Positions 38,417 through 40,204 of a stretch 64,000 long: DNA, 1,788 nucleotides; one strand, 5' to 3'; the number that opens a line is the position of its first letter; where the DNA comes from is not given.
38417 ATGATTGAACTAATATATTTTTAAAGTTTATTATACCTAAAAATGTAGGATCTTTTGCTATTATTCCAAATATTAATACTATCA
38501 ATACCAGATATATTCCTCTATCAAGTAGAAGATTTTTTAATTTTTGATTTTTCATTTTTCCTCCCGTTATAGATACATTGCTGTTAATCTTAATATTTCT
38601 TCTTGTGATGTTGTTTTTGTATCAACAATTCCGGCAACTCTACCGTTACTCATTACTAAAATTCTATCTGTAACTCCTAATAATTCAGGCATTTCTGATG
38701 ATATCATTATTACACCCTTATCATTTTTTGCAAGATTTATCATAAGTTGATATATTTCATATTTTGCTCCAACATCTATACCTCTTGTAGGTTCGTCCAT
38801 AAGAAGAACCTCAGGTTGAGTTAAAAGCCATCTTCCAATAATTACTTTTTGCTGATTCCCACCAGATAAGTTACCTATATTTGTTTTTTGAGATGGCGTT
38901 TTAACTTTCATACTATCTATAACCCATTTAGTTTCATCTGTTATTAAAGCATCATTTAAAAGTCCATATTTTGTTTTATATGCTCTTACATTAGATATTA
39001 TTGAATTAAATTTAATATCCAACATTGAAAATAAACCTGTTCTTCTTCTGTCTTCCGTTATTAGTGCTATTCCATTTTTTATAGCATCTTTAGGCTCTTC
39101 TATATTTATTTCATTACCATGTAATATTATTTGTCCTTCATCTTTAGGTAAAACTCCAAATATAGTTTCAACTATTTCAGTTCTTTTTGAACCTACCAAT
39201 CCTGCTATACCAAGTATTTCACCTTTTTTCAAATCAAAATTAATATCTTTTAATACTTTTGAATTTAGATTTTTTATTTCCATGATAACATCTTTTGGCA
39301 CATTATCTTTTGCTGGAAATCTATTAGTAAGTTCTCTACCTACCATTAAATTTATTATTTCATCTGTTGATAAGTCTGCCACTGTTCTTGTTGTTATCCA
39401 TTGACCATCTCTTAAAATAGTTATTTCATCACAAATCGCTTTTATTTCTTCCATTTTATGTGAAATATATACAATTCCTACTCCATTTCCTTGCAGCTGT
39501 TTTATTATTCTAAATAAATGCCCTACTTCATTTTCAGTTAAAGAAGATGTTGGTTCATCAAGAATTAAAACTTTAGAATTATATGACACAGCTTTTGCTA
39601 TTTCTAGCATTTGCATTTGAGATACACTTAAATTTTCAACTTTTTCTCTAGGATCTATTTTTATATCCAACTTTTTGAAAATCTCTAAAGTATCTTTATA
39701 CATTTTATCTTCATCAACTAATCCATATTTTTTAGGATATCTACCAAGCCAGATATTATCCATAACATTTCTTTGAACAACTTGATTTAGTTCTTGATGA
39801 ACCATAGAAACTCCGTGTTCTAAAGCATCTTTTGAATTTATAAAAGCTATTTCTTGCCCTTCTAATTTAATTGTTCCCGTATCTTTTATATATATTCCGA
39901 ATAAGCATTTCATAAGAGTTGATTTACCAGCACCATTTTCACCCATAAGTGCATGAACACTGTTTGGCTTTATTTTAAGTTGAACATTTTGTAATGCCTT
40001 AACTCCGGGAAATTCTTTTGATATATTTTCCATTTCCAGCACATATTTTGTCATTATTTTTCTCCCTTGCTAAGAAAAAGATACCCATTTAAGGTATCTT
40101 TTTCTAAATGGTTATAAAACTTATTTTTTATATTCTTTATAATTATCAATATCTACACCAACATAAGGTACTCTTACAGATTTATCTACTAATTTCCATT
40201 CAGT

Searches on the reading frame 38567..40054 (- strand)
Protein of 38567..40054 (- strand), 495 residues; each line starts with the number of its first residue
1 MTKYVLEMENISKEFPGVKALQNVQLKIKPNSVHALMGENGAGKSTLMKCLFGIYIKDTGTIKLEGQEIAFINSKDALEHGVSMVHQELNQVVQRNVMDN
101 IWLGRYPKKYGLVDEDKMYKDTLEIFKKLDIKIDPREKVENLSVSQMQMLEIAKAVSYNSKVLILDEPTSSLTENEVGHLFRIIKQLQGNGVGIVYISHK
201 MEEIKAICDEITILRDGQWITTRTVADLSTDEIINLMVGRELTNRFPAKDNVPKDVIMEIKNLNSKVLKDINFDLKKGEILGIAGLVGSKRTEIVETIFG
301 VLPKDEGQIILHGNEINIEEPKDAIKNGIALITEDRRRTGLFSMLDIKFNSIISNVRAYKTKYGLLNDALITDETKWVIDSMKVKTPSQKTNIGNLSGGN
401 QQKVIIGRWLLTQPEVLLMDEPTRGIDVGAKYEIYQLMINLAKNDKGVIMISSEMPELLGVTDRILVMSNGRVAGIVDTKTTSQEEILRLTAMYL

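Call 64: search_protein_families(library=pfam, proteins=[window:38567-40054:-], max_evalue=0.00001)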
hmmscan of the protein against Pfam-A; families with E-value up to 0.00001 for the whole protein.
window:38567-40054:- (495 aa): 2 families
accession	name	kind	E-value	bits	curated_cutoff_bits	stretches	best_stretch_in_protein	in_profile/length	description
PF00005.33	ABC_tran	-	1.5e-51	175.1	25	2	21-170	1-137/137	ABC transporter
PF13304.12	AAA_21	-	8.8e-10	39.6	27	0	34-73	2-53/304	AAA domain, putative AbiEii toxin, Type IV TA system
